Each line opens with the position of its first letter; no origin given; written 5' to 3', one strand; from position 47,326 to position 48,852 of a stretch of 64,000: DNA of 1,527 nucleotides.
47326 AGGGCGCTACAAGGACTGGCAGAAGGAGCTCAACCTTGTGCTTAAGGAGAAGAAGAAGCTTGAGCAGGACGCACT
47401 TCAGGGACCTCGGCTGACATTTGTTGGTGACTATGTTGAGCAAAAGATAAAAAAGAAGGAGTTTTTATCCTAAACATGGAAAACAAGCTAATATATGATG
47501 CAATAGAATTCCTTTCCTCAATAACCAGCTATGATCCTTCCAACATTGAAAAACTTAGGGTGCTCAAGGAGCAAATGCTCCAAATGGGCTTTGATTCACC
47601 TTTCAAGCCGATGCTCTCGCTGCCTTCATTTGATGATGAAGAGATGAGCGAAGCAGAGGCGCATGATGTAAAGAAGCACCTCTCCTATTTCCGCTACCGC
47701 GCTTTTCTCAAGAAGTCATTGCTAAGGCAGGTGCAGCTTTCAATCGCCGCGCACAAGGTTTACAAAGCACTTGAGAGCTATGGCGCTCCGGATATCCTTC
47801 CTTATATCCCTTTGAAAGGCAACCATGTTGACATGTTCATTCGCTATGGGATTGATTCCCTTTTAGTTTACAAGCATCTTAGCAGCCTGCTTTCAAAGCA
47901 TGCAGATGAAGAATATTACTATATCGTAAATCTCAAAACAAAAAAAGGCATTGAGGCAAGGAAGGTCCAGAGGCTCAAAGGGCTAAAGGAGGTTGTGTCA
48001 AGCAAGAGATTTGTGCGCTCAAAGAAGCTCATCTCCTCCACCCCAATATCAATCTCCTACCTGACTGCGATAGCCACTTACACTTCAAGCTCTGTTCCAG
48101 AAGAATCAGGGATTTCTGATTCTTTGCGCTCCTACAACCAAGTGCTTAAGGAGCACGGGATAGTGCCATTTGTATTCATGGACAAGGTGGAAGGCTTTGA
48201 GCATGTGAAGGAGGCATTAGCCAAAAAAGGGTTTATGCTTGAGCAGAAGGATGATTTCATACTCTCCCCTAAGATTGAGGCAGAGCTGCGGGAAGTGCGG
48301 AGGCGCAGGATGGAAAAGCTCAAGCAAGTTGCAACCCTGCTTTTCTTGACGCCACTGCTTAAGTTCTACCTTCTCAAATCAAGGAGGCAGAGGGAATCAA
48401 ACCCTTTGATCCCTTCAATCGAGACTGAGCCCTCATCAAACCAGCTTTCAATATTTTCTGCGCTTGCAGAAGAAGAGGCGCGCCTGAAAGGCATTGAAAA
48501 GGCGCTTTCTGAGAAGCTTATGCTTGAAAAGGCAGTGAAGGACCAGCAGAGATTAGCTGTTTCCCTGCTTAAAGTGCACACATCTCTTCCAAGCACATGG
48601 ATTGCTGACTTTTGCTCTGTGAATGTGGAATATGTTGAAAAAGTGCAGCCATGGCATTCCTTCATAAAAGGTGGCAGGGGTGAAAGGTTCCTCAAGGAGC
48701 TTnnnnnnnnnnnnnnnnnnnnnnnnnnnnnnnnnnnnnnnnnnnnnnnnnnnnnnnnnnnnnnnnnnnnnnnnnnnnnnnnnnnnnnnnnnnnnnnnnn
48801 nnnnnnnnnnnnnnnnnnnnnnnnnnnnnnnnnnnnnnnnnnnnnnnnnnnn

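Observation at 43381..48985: Tight same-strand array: helical-repeat protein, aDim2-like KH protein, top6B, top6A, unknown 409-aa protein, small basic protein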

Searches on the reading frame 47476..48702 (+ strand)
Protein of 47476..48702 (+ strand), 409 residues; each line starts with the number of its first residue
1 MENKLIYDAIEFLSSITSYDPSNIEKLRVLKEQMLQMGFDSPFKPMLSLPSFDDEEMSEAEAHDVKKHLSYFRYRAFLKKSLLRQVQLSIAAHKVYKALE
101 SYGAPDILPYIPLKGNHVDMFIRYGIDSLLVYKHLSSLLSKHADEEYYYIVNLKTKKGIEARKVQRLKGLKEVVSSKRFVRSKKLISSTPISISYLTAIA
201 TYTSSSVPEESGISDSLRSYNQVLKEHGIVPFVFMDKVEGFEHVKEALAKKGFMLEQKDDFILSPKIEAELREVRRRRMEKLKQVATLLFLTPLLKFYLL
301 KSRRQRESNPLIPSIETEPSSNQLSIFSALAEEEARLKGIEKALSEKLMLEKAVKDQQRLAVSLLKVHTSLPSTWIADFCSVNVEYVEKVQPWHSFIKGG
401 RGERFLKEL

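Call 3: search_protein_families(library=pfam, proteins=[window:47476-48702:+], max_evalue=0.01)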
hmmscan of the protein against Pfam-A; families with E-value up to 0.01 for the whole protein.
window:47476-48702:+ (409 aa): 1 family
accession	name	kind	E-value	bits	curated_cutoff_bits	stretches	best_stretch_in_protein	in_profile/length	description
PF04409.17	DUF530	-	7e-20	71.4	27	2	11-95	31-115/521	Protein of unknown function (DUF530)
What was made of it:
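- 47476..48705 (+): DUF530-family protein (409 aa, pI 9.3), starting 2 nt after the top6A stop. The candidate accessory protein. PF04409, E 7e-20 (call 3).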

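Call 10: find_homologous_proteins(query=window:47476-48702:+)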
Query window:47476-48702:+ (409 aa): 2 proteins with E <= 0.001 among 8000 candidates.
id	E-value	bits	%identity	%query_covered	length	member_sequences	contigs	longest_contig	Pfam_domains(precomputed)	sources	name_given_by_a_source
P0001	2.2e-259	878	100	100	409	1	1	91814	PF04409.19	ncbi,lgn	ncbi:MAG: DUF530 family protein [Candidatus Anstonellales archaeon]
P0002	5.3e-163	561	63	100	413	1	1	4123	PF04409.19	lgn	-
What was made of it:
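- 47476..48705 (+): NCBI name (call 10).
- Checked: NCBI names it 'DUF530 family protein' (call 10).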

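Call 13: find_encoding_contigs(protein=P0002, flank=10000)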
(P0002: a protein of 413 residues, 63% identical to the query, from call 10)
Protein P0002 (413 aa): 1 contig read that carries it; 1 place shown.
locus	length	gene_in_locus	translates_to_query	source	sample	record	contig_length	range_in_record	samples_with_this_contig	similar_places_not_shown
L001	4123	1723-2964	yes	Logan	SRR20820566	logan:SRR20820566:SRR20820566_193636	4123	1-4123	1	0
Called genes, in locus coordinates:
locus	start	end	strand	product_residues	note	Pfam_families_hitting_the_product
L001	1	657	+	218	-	?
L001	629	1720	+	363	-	PF04406:TP6A_N, PF21180:TOP6A-Spo11_Toprim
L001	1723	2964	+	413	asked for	PF04409:DUF530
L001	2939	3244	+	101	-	-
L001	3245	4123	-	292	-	?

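Call 14: search_protein_families(library=ncbifam, proteins=[window:47476-48702:+], max_evalue=0.01)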
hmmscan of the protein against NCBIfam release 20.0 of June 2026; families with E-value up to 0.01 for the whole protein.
window:47476-48702:+ (409 aa): 0 families

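Call 19: search_protein_representatives(protein=window:47476-48702:+)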
Query: 409 residues. Proteins with E-value up to 0.001 (for the whole library): 89; up to 1e-10: 64; up to 1e-30: 15. The best 89 are listed.
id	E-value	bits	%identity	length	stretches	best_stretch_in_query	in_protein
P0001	7.0e-260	877.6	100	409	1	1-409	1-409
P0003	8.7e-55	202.8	34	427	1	5-407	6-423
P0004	1.7e-53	198.5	33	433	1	6-407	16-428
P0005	6.9e-52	193.2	38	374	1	19-375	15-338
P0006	2.7e-41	158.4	30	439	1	5-406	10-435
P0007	3.3e-40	154.8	31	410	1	23-408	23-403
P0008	3.6e-40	154.7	28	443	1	7-387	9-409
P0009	1.7e-36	142.6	35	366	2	4-203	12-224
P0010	5.4e-36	140.9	30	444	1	15-407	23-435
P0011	1.9e-35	139.2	32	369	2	18-139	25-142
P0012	1.1e-34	136.6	29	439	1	8-407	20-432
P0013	3.1e-34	135.1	29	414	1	7-407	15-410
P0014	6.3e-32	127.5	29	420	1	11-408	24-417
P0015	2.2e-31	125.7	29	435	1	14-408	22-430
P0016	4.5e-31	124.7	28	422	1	18-408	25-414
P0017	2.4e-30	122.3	32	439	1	2-409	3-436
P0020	1.7e-29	119.5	25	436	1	24-407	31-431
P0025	1.9e-22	96.4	28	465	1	22-406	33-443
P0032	7.1e-21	91.2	30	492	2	9-259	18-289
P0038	6.5e-20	88.0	25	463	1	24-375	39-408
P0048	7.4e-16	74.7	28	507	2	13-175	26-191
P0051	1.6e-14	70.3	27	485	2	21-174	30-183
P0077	8.5e-08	48.1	27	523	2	11-96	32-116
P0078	5.2e-07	45.5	29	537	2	16-104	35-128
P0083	7.7e-06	41.7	21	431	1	22-408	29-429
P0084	8.1e-06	41.6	30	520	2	12-104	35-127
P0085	4.8e-05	39.1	28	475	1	23-385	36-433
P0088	5.4e-04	35.6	31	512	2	22-96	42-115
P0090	9.4e-04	34.8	29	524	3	149-356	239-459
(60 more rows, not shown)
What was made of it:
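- Tried and rejected: The exhaustive HMMER search supplied 89 (call 19).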

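Call 24: find_homologous_proteins(query=A1, max_evalue=0.00001)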
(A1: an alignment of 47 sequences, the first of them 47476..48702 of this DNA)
Query A1 (47 sequences) (409 aa, profile of the alignment): 12 proteins with E <= 0.00001 among 8000 candidates.
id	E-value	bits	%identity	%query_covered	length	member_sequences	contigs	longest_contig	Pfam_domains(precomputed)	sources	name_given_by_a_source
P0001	8.1e-113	396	100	100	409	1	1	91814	PF04409.19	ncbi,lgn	ncbi:MAG: DUF530 family protein [Candidatus Anstonellales archaeon]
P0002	3.7e-112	393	63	100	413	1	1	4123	PF04409.19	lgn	-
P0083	2.2e-93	332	19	99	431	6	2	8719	-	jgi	-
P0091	5.7e-92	327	19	99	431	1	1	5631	-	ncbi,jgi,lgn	-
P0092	7.1e-86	307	20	70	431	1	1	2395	-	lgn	-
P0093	2.1e-85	305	19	84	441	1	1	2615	-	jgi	jgi:hypothetical protein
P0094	6.9e-85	304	20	94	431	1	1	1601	-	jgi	jgi:hypothetical protein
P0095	1.3e-84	303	22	74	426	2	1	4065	-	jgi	-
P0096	1.9e-84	302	22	70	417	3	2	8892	-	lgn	-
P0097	5.7e-84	301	20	70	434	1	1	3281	-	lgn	-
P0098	3.3e-83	298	19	99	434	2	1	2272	-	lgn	-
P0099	4.1e-52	196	21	50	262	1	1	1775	-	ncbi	-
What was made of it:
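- Tried and rejected: The word-indexed homologue search found few DUF530 relatives (calls 10, 24).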

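Call 25: find_encoding_contigs(protein=P0003, flank=8000, max_places=4)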
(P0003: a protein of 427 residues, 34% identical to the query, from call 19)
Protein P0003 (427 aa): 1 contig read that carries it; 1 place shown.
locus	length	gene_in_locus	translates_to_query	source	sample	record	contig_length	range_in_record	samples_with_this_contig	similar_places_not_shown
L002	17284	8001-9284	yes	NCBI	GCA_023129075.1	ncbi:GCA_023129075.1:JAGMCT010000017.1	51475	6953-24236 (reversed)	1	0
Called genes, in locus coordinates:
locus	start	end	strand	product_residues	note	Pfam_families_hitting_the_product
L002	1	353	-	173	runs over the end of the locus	PF10469:AKAP7_NLS, PF02834:LigT_PEase, PF13563:2_5_RNA_ligase2, PF02834:LigT_PEase (weak)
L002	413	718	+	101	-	PF00085:Thioredoxin, PF13098:Thioredoxin_2, PF14595:Thioredoxin_9, PF13905:Thioredoxin_8 (faint)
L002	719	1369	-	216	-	PF07853:DUF1648, PF13630:SdpI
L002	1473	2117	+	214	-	-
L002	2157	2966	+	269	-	PF12796:Ank_2, PF13637:Ank_4 (weak), PF13857:Ank_5 (weak), PF13637:Ank_4, PF00023:Ank, PF13637:Ank_4, PF12796:Ank_2, PF13857:Ank_5, +6 more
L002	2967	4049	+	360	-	-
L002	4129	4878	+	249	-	-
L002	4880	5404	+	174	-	PF00013:KH_1, PF21800:KH_KRR1_2nd (faint), PF22891:KH_PNO1_2nd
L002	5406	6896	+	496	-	PF02518:HATPase_c, PF13589:HATPase_c_3, PF09239:Topo-VIb_trans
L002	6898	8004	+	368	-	PF04406:TP6A_N, PF20768:Topo_VI_alpha (weak), PF21180:TOP6A-Spo11_Toprim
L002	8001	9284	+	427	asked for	PF04409:DUF530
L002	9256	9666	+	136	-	-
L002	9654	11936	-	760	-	-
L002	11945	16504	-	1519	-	-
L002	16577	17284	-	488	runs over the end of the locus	-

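Call 26: find_encoding_contigs(protein=P0083, flank=8000, max_places=4)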
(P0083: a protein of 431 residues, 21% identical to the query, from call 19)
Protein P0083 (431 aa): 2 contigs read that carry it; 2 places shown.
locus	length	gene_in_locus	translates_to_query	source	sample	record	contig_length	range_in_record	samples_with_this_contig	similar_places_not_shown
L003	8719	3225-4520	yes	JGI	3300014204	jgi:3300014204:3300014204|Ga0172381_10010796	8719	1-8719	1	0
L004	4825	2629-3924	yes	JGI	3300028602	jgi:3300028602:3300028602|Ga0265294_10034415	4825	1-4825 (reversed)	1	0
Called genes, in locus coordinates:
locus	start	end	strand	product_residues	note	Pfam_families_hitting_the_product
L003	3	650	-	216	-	?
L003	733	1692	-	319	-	PF01368:DHH, PF02272:DHHA1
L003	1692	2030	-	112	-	PF01920:Prefoldin_2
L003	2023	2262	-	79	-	PF09341:Pcc1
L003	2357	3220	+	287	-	-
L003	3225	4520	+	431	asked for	-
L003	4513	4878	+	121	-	-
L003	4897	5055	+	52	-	-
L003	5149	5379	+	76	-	PF01423:LSM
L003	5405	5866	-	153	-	PF13840:ACT_7 (faint), PF22468:ACT_9 (weak)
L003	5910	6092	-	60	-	PF01192:RNA_pol_Rpb6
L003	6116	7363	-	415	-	PF01494:FAD_binding_3, PF00890:FAD_binding_2 (faint), PF01266:DAO (weak), PF03486:HI0933_like (weak), PF05834:Lycopene_cycl (weak), PF12831:FAD_oxidored, PF13450:NAD_binding_8 (weak), PF22578:GGR_cat, +2 more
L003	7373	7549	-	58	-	PF12837:Fer4_6 (weak), PF13237:Fer4_10, PF00037:Fer4, PF14697:Fer4_21, PF12838:Fer4_7, PF13187:Fer4_9, PF12837:Fer4_6 (weak), PF00037:Fer4, +8 more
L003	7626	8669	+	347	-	PF01896:DNA_primase_S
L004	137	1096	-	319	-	PF01368:DHH, PF02272:DHHA1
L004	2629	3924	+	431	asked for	-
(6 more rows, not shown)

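Call 27: find_encoding_contigs(protein=P0096, flank=8000, max_places=4)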
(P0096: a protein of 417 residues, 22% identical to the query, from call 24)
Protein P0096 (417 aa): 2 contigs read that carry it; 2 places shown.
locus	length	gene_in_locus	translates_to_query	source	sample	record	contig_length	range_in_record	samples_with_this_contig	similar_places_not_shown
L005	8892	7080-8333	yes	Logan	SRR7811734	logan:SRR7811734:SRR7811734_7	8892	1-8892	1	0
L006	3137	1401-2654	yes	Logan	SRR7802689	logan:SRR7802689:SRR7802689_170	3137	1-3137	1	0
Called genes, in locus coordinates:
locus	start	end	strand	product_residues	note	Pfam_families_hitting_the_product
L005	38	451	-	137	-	-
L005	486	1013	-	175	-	-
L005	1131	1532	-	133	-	PF12172:zf-ChsH2 (weak), PF01796:OB_ChsH2_C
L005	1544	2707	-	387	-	PF00108:Thiolase_N, PF02803:Thiolase_C, PF22691:Thiolase_C_1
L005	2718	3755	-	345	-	PF01154:HMG_CoA_synt_N (weak), PF08541:ACP_syn_III_C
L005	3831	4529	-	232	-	PF01381:HTH_3, PF12844:HTH_19 (faint)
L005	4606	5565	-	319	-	PF01368:DHH, PF02272:DHHA1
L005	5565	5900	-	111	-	PF01920:Prefoldin_2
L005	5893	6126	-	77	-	PF09341:Pcc1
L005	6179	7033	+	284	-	-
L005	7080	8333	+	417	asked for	-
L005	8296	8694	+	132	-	PF28505:DUF1699_N (faint)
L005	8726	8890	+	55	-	?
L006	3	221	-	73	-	?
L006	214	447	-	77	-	PF09341:Pcc1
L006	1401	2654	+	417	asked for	-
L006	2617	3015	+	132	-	PF28505:DUF1699_N (faint)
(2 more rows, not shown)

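Call 29: list_cluster_members(proteins=[P0003, P0004, P0006, P0007, P0010, P0017, P0025, P0032, P0077, P0084])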
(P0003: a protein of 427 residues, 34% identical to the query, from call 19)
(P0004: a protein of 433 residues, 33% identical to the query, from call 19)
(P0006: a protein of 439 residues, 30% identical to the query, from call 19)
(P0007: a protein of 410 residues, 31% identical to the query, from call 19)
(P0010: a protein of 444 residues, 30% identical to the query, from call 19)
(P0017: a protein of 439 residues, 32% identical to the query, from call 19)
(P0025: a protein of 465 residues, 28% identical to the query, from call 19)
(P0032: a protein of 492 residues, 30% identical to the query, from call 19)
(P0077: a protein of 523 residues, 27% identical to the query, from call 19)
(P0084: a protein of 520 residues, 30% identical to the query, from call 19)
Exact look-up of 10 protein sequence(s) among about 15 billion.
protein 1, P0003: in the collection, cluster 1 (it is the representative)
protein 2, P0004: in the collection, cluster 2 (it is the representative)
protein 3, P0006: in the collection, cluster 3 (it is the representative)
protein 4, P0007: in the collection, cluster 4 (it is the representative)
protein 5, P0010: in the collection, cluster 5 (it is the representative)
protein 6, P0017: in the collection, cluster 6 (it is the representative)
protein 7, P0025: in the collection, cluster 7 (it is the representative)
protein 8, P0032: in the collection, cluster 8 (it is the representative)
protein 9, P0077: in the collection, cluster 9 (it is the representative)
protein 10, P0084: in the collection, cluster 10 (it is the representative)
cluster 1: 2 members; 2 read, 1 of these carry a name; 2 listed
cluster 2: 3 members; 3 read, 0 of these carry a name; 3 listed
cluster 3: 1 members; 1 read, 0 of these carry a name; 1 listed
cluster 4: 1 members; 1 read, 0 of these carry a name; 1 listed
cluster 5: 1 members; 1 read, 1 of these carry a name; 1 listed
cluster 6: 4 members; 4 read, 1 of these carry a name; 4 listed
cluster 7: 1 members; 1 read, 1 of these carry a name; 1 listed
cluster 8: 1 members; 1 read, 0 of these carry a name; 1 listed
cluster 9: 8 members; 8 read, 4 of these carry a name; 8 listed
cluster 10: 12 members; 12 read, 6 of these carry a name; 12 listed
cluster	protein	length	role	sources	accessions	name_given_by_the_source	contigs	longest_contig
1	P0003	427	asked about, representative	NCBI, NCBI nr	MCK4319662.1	DUF530 family protein [Candidatus Micrarchaeota archaeon]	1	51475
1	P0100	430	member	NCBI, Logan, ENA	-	-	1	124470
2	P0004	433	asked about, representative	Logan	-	-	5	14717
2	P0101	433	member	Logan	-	-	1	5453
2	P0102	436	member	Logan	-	-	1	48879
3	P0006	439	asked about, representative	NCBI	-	-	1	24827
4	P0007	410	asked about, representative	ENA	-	-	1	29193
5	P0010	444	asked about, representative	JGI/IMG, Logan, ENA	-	Zn-finger domain-containing protein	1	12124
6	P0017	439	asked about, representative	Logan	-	-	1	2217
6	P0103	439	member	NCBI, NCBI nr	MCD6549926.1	DUF530 family protein [Candidatus Micrarchaeota archaeon]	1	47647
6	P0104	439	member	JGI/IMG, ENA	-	-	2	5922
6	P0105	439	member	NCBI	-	-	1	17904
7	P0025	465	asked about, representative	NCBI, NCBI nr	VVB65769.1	Uncharacterised protein [Candidatus Gugararchaeum adminiculabundum]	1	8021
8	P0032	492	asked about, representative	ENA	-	-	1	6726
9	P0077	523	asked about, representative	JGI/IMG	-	uncharacterized protein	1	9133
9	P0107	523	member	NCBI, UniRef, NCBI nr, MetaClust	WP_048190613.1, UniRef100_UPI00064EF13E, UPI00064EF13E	DUF530 domain-containing protein [Methanobacterium sp. SMA-27] | DUF530 domain-containing protein n=1 Tax=Methanobacterium sp. SMA-27 TaxID=1495336 ... | status=active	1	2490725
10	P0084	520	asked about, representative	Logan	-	-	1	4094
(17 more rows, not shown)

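Call 30: find_encoding_contigs(protein=P0107, flank=8000, max_places=2)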
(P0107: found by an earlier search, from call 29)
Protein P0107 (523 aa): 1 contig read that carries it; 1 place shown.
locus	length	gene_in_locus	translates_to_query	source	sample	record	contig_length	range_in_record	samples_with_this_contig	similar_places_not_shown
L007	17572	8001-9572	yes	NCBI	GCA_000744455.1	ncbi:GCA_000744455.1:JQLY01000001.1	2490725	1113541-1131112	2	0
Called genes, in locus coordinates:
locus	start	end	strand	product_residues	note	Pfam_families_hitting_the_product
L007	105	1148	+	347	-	PF04055:Radical_SAM, PF19288:CofH_C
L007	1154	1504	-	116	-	-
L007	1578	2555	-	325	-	PF01896:DNA_primase_S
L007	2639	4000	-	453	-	PF04104:DNA_primase_lrg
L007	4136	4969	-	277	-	PF13197:DUF4013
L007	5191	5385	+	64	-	-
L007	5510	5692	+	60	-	-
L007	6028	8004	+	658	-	PF00133:tRNA-synt_1, PF01406:tRNA-synt_1e (weak), PF09334:tRNA-synt_1g, PF19303:Anticodon_3, PF01588:tRNA_bind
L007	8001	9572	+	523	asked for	PF04409:DUF530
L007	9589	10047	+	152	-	PF28505:DUF1699_N, PF02796:HTH_7, PF13384:HTH_23 (faint), PF08281:Sigma70_r4_2 (faint), PF02796:HTH_7 (weak)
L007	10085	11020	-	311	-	PF14938:SNAP (faint), PF13424:TPR_12, PF00515:TPR_1 (faint), PF07719:TPR_2 (faint), PF13424:TPR_12 (weak)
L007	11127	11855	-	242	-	PF06745:ATPase, PF13173:AAA_14 (faint), PF24336:DUF7504 (weak)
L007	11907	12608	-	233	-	PF06745:ATPase, PF23365:DUF7090 (weak)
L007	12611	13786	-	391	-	PF06745:ATPase, PF00025:Arf, PF00071:Ras, PF01926:MMR_HSR1 (weak), PF08477:Roc (weak), PF03029:ATP_bind_1 (faint)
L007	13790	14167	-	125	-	PF03259:Robl_LC7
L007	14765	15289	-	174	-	-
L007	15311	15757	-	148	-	-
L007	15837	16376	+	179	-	PF02926:THUMP (weak)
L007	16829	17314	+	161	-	PF04609:MCR_C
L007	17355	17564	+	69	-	-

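Call 31: find_encoding_contigs(protein=P0103, flank=8000, max_places=2)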
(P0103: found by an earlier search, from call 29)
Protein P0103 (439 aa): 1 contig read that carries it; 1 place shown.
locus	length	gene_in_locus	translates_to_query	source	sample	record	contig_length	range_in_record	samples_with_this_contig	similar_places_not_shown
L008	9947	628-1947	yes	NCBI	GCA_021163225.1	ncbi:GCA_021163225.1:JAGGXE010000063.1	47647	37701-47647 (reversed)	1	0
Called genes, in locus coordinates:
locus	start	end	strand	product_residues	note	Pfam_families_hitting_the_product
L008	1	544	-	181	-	?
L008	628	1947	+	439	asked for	PF04409:DUF530 (weak)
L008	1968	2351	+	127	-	PF01527:HTH_Tnp_1 (weak), PF02796:HTH_7, PF13384:HTH_23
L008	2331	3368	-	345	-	PF01070:FMN_dh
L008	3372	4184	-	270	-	PF01875:Memo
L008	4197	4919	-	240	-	-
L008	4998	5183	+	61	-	-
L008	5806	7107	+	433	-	PF01841:Transglut_core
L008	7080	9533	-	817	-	-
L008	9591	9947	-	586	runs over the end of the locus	PF00749:tRNA-synt_1c, PF03950:tRNA-synt_1c_C, PF20974:tRNA-synt_1c_C2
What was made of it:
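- One MAG carries DUF530-small with no top6 gene upstream (L008, call 31). HTH_7/HTH_23/HTH_Tnp_1-type hits in partner proteins (calls 30, 31).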

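Call 32: find_encoding_contigs(protein=P0006, flank=8000, max_places=2)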
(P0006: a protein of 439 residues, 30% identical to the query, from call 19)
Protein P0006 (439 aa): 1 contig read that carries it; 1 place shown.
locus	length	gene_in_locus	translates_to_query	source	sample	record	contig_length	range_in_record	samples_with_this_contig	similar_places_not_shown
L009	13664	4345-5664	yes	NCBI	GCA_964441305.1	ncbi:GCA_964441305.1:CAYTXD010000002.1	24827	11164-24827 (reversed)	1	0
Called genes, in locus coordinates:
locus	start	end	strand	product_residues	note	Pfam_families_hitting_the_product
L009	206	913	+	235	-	-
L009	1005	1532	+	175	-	PF00013:KH_1 (faint), PF21800:KH_KRR1_2nd, PF22891:KH_PNO1_2nd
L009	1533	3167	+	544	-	PF02518:HATPase_c, PF13589:HATPase_c_3, PF09239:Topo-VIb_trans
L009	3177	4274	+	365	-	PF04406:TP6A_N, PF20768:Topo_VI_alpha, PF21180:TOP6A-Spo11_Toprim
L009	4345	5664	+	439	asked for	PF04409:DUF530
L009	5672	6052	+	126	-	PF28505:DUF1699_N (weak), PF02796:HTH_7 (weak), PF02954:HTH_8 (weak)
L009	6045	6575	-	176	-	-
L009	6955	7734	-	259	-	PF02673:BacA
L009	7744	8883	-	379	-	PF21088:MS_channel_1st, PF00924:MS_channel_2nd, PF21082:MS_channel_3rd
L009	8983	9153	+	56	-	-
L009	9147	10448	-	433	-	PF03796:DnaB_C (weak), PF06745:ATPase, PF23442:DUF7125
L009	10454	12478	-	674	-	PF00493:MCM (faint), PF01078:Mg_chelatase, PF20030:bpMoxR (faint), PF00004:AAA (faint), PF00158:Sigma54_activat, PF20436:LonB_AAA-LID, PF05362:Lon_C, PF13541:ChlI, +2 more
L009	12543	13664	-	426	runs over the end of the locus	PF01523:PmbA_TldD_1st, PF19289:PmbA_TldD_3rd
